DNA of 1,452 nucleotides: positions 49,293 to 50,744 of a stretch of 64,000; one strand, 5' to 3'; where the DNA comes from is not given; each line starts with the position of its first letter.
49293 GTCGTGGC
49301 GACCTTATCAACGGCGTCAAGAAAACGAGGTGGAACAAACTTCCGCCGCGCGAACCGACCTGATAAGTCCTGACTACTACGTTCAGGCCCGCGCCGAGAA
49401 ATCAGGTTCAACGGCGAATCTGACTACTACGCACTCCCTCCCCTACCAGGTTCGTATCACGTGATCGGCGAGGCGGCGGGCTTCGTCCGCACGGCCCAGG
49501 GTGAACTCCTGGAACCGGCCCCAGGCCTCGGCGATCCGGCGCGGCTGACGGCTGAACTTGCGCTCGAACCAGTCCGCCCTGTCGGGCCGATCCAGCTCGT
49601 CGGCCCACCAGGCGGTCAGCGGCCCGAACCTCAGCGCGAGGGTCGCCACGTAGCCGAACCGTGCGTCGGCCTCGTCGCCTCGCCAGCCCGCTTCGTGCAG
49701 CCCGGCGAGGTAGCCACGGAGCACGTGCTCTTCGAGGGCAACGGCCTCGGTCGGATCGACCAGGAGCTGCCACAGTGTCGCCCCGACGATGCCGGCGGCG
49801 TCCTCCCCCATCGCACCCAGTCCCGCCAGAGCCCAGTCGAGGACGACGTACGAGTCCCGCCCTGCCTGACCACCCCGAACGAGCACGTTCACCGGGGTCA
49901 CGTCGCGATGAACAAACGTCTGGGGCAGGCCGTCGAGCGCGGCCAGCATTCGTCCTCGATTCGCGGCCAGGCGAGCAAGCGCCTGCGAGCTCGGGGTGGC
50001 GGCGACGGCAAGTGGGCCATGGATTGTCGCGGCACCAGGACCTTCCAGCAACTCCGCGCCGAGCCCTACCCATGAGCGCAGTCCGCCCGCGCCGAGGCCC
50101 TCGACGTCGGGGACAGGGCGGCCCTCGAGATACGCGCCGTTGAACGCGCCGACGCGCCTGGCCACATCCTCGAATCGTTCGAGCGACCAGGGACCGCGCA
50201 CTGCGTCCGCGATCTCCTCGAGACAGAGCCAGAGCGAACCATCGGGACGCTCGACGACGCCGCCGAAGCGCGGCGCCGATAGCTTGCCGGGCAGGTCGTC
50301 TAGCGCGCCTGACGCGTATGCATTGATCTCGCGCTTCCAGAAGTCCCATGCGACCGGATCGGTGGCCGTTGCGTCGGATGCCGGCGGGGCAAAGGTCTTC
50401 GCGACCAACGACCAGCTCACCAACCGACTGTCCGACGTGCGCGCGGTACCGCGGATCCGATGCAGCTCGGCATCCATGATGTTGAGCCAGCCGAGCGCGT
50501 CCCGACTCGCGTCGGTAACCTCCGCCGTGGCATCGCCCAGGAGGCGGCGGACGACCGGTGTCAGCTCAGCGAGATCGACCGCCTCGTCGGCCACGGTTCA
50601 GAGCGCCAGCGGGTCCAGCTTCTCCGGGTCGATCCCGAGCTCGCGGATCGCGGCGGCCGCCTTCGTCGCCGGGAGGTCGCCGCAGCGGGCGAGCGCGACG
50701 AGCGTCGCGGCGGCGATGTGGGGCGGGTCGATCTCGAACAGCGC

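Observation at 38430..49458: ~11-kb lower-GC integrative element with integrase, XRE regulator and primase-helicase but no virion or conjugation genes: satellite-like island in a high-GC actinobacterial background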

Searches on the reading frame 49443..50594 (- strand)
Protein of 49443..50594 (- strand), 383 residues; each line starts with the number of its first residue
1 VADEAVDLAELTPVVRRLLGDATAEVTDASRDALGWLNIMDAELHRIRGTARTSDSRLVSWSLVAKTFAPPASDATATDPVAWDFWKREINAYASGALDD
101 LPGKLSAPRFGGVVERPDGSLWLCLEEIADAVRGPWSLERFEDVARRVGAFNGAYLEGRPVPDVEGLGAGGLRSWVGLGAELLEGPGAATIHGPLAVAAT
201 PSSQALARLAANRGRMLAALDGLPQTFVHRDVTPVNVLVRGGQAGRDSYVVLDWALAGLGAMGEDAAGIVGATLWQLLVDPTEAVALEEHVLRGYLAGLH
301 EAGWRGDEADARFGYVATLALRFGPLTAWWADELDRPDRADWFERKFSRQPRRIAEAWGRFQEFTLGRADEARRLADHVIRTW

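Call 11: search_protein_families(library=pfam, max_evalue=0.01, proteins=[window:49443-50594:-])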
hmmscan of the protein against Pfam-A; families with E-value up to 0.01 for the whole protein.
window:49443-50594:- (383 aa): 1 family
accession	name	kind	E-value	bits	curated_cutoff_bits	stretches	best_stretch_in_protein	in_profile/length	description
PF01636.29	APH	-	9.9e-09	35.7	23.2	1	206-292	147-230/239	Phosphotransferase enzyme family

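Call 17: find_related_loci(query=window:49443-50594:-, collection=genome_contigs, flank=10000)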
Query window:49443-50594:- (383 aa) in genome_contigs; peptide patterns used: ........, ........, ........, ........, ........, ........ (x = any residue, [..] = any of these).
184 stretches matched a pattern; 1 encode a relative of the query (tblastn E <= 1e-3); 1 distinct loci.
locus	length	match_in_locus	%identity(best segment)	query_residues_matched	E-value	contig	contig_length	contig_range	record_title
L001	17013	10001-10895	35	20-325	3e-29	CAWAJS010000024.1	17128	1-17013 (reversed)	MAG: uncultured Chloroflexia bacterium isolate MFD02581.bin.2.20 genome assembly, contig: contig_31704, whole genome sho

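Call 18: find_encoding_contigs(protein=window:49443-50594:-, flank=10000, max_places=6)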
Protein window:49443-50594:- (383 aa): no gene with exactly this product is on record in the collection.

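Call 23: find_related_loci(query=window:49443-50594:-, collection=metagenome_contigs, flank=10000)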
Query window:49443-50594:- (383 aa) in metagenome_contigs; peptide patterns used: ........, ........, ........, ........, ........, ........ (x = any residue, [..] = any of these).
240 stretches matched a pattern; 2 encode a relative of the query (tblastn E <= 1e-3); 2 distinct loci.
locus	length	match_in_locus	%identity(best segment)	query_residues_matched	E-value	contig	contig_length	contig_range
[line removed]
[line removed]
